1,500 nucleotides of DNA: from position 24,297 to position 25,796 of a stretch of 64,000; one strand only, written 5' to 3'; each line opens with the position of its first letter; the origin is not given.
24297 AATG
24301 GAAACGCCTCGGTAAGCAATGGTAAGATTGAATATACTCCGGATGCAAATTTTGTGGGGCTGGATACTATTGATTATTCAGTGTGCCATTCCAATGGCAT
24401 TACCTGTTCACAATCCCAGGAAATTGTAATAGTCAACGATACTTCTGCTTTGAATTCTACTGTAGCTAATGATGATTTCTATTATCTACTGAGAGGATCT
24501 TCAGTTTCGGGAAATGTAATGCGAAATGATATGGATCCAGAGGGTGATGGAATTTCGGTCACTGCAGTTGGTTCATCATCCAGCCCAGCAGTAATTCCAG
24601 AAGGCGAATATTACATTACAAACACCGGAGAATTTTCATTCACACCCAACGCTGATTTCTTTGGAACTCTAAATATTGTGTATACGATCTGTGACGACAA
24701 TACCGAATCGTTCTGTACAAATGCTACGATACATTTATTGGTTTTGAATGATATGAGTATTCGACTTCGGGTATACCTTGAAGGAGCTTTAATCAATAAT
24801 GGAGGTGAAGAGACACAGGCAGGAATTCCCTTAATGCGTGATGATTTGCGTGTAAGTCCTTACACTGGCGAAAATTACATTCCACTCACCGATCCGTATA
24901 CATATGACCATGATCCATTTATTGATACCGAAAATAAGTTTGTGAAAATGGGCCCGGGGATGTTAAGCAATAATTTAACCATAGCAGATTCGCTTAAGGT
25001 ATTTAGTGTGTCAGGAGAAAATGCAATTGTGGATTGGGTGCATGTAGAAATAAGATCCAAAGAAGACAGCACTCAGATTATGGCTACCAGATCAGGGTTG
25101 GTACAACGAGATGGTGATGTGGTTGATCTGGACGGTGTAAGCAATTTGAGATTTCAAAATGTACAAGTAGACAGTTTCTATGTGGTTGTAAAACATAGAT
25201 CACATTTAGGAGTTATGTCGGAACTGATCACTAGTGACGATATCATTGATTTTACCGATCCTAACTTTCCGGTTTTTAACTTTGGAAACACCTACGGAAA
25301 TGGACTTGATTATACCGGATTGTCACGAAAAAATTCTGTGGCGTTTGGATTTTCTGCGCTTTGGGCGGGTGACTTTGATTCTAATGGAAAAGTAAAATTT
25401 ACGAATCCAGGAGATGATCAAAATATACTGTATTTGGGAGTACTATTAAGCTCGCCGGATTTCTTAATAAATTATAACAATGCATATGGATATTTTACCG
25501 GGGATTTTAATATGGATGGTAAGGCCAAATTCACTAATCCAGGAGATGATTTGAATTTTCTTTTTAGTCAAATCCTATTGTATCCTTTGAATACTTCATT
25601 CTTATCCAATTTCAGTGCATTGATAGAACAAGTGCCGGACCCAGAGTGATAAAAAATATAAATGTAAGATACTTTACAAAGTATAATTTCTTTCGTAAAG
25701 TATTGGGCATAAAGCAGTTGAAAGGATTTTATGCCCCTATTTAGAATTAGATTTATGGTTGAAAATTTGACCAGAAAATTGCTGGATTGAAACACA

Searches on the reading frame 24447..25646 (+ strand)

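Call 6: search_protein_families(library=pfam, proteins=[window:24447-25646:+], max_evalue=1)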
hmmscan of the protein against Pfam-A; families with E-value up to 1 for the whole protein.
window:24447-25646:+ (400 aa): 4 families
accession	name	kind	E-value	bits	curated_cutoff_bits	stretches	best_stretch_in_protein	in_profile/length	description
PF17963.7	Big_9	-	5.9e-13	50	23.6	1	5-88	4-81/89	Bacterial Ig domain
PF17892.7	Cadherin_5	-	9.1e-09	35.5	26.5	1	23-96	28-96/98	Cadherin-like domain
PF17803.7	Cadherin_4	-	9.3e-05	23.3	25.1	1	6-65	15-71/71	Bacterial cadherin-like domain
PF19076.6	CshA_repeat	-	0.00075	20.6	27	1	45-78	50-83/103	Surface adhesin CshA repetitive domain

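Call 7: search_protein_families(library=ncbifam, proteins=[window:24447-25646:+], max_evalue=1)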
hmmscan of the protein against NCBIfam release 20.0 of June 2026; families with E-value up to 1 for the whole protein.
window:24447-25646:+ (400 aa): 2 families
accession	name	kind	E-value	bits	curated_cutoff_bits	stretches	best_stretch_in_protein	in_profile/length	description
NF012211.1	tand_rpt_95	domain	7.5e-10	38.6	90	1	22-104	13-91/98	tandem-95 repeat protein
TIGR04225.1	CshA_fibril_rpt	repeat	0.00028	21.6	60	1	48-88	53-95/104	fibrillar adhesin CshA-type repeat protein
